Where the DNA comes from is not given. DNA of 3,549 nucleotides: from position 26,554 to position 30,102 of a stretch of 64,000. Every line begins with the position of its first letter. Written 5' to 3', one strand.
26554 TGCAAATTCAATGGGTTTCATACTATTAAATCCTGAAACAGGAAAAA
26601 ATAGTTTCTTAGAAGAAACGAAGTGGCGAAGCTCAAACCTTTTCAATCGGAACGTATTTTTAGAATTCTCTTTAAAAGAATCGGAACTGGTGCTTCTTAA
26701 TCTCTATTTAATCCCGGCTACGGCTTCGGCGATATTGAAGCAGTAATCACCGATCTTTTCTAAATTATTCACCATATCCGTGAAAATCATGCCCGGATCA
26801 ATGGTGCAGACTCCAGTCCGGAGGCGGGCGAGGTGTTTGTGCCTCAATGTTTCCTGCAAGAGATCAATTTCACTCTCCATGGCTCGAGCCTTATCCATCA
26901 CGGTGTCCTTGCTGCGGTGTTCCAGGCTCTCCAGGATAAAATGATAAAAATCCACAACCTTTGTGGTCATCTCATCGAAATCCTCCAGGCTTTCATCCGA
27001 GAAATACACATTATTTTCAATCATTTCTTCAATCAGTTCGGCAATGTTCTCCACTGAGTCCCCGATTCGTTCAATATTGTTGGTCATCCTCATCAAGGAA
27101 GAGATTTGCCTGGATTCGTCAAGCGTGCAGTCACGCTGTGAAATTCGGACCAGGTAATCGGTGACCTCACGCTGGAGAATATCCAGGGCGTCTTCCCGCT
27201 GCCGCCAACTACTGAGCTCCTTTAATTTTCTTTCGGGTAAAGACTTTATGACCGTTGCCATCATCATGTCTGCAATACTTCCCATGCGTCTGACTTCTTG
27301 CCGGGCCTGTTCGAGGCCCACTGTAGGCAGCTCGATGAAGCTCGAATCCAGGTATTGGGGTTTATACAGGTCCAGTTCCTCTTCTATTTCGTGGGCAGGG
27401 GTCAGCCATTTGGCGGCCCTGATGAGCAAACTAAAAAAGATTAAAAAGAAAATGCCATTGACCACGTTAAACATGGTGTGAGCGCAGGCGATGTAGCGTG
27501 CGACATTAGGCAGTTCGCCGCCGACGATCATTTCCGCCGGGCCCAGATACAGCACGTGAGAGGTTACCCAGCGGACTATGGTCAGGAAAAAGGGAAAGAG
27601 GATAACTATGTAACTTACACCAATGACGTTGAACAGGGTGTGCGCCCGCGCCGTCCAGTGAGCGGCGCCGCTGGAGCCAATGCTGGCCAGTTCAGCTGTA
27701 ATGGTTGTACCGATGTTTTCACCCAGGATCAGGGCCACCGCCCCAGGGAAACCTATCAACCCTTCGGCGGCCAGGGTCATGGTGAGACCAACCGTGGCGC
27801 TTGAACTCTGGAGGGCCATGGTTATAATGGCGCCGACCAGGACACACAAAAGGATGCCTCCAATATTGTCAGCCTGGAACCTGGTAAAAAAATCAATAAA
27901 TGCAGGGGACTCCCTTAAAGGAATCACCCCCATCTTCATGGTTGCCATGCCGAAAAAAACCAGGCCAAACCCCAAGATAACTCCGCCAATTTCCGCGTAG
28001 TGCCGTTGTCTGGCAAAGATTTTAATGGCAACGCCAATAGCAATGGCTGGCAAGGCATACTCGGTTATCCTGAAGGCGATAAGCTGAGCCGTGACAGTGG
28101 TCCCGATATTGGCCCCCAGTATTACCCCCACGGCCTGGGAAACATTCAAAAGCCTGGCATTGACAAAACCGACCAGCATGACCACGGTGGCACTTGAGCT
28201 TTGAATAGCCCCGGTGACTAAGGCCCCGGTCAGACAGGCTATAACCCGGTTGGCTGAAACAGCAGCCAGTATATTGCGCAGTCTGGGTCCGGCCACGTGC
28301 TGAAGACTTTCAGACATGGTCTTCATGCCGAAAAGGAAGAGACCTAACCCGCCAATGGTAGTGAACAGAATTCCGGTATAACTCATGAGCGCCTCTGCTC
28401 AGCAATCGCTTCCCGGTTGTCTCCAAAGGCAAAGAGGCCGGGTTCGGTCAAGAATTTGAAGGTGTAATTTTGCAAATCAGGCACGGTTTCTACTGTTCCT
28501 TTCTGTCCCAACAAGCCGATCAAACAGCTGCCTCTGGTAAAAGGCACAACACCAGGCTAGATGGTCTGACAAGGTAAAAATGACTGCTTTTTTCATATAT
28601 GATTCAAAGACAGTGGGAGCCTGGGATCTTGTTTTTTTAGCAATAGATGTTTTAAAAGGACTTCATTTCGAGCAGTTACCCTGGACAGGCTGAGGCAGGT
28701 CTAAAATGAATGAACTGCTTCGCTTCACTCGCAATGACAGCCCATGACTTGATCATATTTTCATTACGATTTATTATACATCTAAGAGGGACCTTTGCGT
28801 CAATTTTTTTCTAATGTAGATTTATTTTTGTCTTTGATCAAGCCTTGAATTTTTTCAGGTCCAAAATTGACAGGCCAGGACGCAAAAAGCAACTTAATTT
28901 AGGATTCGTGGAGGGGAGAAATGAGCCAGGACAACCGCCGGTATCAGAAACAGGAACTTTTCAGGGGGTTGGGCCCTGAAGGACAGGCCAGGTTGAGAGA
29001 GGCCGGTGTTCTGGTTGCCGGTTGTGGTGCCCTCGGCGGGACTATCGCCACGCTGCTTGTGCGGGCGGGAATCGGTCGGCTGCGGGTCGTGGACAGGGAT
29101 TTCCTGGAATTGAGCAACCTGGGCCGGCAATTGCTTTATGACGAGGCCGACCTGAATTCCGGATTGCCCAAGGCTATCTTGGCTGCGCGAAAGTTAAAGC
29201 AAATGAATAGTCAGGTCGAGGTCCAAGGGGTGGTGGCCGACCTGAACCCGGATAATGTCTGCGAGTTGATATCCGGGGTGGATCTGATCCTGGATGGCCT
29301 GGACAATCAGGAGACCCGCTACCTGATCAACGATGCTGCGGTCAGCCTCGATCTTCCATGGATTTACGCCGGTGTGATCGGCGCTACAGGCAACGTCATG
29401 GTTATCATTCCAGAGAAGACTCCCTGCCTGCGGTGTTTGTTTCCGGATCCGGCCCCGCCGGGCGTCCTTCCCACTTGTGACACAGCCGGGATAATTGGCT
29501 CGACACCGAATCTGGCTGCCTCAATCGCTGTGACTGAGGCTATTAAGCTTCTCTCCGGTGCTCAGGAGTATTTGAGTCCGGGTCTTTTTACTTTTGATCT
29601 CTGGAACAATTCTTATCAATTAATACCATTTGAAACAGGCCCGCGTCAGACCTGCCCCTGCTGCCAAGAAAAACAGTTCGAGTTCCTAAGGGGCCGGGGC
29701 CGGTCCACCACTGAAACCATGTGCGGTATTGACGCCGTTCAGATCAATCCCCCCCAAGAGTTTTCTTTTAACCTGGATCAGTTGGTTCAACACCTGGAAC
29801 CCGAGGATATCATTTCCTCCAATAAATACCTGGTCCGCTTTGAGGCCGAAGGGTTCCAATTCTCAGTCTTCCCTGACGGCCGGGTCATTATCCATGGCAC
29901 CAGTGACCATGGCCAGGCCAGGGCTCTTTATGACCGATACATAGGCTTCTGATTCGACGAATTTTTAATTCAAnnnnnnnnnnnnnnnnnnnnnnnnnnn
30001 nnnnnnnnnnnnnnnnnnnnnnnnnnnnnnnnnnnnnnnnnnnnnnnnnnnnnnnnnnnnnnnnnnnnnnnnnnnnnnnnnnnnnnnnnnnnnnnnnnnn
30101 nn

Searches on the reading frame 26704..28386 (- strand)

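Call 37: search_protein_families(library=pfam, proteins=[window:26704-28386:-], max_evalue=0.00001)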
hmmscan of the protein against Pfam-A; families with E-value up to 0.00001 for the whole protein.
window:26704-28386:- (560 aa): 2 families
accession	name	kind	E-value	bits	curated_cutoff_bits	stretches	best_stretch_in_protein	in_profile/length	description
PF02690.20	Na_Pi_cotrans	-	7e-63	211.2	29.1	2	16-151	1-136/137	Na+/Pi-cotransporter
PF01895.24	PhoU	-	3.4e-27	95.1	23.5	2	365-452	1-89/89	PhoU domain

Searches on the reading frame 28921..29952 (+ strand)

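Call 37: search_protein_families(library=pfam, proteins=[window:28921-29952:+], max_evalue=0.00001)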
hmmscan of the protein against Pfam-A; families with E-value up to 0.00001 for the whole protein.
window:28921-29952:+ (343 aa): 1 family
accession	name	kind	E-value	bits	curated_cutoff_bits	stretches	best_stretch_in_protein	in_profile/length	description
PF00899.27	ThiF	-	4.1e-72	242.6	28.1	1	8-246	1-237/238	ThiF family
